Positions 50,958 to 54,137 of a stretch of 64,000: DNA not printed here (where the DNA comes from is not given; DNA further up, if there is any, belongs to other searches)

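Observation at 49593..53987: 1464-aa gingipain-like C25 peptidase with FG-GAP/VCBS beta-propeller repeats and a T9SS tail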

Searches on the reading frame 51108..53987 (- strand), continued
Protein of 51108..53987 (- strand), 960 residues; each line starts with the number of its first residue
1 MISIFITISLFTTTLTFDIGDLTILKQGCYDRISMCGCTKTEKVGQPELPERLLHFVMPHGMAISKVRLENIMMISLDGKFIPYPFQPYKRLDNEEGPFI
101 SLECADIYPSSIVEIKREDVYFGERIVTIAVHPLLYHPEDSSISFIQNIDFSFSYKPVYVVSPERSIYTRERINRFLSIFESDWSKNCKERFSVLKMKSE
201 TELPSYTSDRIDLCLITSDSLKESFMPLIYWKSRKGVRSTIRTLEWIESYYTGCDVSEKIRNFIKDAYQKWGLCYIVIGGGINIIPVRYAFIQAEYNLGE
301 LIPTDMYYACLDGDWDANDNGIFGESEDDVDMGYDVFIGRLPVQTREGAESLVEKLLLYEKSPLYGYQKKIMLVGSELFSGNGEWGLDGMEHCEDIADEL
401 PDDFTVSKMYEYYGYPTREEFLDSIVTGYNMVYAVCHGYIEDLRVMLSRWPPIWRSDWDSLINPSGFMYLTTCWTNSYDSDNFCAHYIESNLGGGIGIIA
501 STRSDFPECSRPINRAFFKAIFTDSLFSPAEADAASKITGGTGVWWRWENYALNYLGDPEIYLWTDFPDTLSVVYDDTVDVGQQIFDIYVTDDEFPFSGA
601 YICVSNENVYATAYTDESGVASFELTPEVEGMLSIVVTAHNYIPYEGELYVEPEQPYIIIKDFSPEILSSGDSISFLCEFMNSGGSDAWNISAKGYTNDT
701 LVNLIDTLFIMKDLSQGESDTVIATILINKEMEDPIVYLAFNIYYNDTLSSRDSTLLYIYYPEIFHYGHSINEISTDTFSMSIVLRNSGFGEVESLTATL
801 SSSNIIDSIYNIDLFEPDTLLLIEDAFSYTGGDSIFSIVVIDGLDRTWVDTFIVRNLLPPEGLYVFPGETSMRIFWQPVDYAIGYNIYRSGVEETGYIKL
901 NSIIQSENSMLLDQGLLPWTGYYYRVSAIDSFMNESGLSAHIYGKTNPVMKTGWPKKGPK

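Call 45: search_solved_structures(query=A2, max_evalue=0.00001, show_alignments=5)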
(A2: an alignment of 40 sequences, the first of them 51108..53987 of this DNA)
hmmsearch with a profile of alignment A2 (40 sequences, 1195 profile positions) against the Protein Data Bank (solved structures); distinct sequences matched with E-value up to 0.00001: 11.
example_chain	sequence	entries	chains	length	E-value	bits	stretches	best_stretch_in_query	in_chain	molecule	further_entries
4ief_B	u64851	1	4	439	1.4e-40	142.5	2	354-681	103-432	Gingipain R2 Mature Domain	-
1cvr_A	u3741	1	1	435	8.6e-39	136.5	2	354-681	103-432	GINGIPAIN R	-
4rbm_A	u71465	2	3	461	1.7e-34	122.3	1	228-682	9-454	Lys-gingipain W83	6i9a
4tkx_L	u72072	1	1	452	1.3e-33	119.4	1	228-680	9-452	Lys-gingipain W83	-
6za2_A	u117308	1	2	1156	1.4e-25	92.8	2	360-591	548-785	Por secretion system protein porU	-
5mun_A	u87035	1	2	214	1.6e-14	56.1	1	31-190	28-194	Lys-gingipain W83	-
4ief_A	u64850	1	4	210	5.8e-09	37.7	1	27-191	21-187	Gingipain R2 Pro-Domain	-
5ag8_A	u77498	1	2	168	4.1e-07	31.6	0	595-710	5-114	GINGIPAIN R2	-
5ag9_A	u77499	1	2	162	6.2e-07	31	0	595-681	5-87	Gingipain R2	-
7bhq_A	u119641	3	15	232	1.1e-06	30.2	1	1120-1182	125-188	Basal-body rod modification protein FlgD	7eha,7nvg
7eh9_A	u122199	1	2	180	1.2e-06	30.1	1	1123-1182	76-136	Basal-body rod modification protein FlgD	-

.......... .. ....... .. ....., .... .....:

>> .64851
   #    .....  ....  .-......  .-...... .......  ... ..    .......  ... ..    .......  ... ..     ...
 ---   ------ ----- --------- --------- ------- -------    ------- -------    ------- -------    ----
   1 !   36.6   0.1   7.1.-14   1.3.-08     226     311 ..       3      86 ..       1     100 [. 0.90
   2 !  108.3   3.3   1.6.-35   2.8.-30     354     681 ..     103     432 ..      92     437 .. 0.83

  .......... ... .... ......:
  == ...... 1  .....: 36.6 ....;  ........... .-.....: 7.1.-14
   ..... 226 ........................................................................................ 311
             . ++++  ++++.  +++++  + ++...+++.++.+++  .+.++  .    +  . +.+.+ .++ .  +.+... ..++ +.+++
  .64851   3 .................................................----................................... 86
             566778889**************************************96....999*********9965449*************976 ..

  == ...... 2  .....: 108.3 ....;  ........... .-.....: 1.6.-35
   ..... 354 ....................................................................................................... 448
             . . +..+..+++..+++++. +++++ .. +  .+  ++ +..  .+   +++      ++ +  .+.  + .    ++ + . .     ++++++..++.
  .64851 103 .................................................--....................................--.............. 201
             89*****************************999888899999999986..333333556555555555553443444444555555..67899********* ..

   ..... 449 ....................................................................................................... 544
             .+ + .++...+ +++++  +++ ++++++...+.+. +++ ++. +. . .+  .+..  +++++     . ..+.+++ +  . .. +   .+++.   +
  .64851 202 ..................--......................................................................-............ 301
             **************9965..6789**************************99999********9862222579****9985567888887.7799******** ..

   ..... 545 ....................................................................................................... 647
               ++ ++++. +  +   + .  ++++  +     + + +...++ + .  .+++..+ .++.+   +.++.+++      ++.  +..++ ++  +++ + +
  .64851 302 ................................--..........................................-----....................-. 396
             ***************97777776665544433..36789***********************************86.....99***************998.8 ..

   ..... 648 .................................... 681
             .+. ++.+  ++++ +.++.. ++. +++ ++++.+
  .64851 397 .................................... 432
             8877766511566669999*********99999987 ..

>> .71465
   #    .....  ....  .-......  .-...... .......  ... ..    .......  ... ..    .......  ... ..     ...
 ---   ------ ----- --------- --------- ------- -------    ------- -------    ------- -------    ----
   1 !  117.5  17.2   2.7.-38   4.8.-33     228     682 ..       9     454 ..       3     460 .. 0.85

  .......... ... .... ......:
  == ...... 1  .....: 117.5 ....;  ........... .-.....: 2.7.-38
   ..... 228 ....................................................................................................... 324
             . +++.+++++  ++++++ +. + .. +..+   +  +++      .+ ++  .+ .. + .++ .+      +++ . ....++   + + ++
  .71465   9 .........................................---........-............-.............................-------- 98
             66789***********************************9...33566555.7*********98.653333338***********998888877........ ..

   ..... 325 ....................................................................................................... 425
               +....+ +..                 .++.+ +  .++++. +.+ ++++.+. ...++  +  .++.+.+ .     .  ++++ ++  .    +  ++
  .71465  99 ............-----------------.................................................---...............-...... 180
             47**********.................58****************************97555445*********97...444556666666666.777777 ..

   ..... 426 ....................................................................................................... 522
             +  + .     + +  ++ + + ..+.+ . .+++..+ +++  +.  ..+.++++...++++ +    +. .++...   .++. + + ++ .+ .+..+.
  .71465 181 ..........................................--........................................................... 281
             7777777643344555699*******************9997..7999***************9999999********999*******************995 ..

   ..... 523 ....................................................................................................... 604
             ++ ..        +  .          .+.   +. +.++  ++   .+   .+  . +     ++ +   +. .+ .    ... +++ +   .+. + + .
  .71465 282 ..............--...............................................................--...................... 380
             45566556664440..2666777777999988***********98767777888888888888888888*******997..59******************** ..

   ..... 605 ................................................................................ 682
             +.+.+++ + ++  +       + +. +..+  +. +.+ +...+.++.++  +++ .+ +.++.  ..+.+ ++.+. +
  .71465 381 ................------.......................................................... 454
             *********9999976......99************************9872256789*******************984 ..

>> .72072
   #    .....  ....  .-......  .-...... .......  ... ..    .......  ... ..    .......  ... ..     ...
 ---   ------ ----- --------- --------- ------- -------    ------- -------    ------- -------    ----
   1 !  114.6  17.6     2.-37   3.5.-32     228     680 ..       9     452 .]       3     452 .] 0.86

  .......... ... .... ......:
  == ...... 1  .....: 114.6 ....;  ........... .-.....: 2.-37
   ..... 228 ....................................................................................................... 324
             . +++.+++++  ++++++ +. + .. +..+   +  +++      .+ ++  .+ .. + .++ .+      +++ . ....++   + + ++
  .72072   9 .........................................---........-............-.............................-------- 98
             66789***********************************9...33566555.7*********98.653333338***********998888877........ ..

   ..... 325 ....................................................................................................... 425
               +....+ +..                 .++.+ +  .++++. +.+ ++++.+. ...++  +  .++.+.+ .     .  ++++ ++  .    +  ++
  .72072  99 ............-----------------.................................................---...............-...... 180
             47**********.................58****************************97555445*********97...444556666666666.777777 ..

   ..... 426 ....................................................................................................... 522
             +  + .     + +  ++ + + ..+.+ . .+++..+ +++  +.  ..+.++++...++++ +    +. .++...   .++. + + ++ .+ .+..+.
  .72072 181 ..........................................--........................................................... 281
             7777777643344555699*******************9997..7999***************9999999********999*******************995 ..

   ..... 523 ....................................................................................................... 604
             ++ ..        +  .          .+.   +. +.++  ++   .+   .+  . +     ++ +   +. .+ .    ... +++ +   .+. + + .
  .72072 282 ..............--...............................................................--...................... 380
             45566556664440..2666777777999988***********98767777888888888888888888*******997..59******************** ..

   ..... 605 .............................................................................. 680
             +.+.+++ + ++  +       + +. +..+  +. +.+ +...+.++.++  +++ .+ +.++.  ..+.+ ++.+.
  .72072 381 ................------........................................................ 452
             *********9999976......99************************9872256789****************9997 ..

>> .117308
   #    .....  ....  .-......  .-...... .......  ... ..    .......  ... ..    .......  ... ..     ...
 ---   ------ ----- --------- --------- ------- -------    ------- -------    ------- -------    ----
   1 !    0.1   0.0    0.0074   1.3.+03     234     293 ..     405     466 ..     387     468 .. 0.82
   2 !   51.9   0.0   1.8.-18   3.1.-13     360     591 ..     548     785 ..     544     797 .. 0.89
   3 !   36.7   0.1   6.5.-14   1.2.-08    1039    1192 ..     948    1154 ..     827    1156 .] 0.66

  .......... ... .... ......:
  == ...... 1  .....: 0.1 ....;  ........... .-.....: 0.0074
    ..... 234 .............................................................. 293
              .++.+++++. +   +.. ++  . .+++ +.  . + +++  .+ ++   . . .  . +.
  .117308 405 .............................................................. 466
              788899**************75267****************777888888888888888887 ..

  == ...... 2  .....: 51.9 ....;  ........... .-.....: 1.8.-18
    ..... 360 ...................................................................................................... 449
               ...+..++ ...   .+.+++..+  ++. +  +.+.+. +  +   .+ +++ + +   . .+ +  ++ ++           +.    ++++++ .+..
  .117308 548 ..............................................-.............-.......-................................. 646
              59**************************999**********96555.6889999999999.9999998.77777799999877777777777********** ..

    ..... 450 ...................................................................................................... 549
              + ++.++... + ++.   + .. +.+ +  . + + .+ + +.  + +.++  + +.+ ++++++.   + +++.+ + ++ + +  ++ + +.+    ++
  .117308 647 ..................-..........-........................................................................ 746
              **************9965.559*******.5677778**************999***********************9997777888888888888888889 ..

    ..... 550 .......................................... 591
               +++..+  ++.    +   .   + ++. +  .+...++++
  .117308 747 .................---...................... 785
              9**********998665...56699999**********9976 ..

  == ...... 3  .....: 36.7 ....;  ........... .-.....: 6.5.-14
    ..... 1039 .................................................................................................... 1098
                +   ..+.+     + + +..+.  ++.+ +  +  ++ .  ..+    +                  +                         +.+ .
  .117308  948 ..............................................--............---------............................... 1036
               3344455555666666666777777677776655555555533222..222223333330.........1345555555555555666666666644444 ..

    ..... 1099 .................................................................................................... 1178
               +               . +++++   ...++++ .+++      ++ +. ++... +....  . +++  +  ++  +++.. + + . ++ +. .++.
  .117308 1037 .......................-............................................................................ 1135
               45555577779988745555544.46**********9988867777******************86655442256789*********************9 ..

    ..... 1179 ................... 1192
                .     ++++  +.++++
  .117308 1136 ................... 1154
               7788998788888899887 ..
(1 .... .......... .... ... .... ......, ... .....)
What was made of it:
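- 52305..53375 (-): C25 catalytic domain, residues 205-561. Profile hits to RgpB at 1.4e-40 and Kgp at 1.7e-34 (call 45).
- On Peptidase family C25 (gingipains), clan CD: The family profile hits the Kgp prodomain 5mun at 1.6e-14 and the RgpB prodomain at 5.8e-9 (call 45). Kgp Asp516 lies in an insertion absent here (call 45).
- PorU is a C25-like protein with a sorting domain, and the family profile hits PorU 6za2 at E 1.4e-25 (call 45). Gingipains match much better than PorU, at 142 against 93 bits (call 45).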
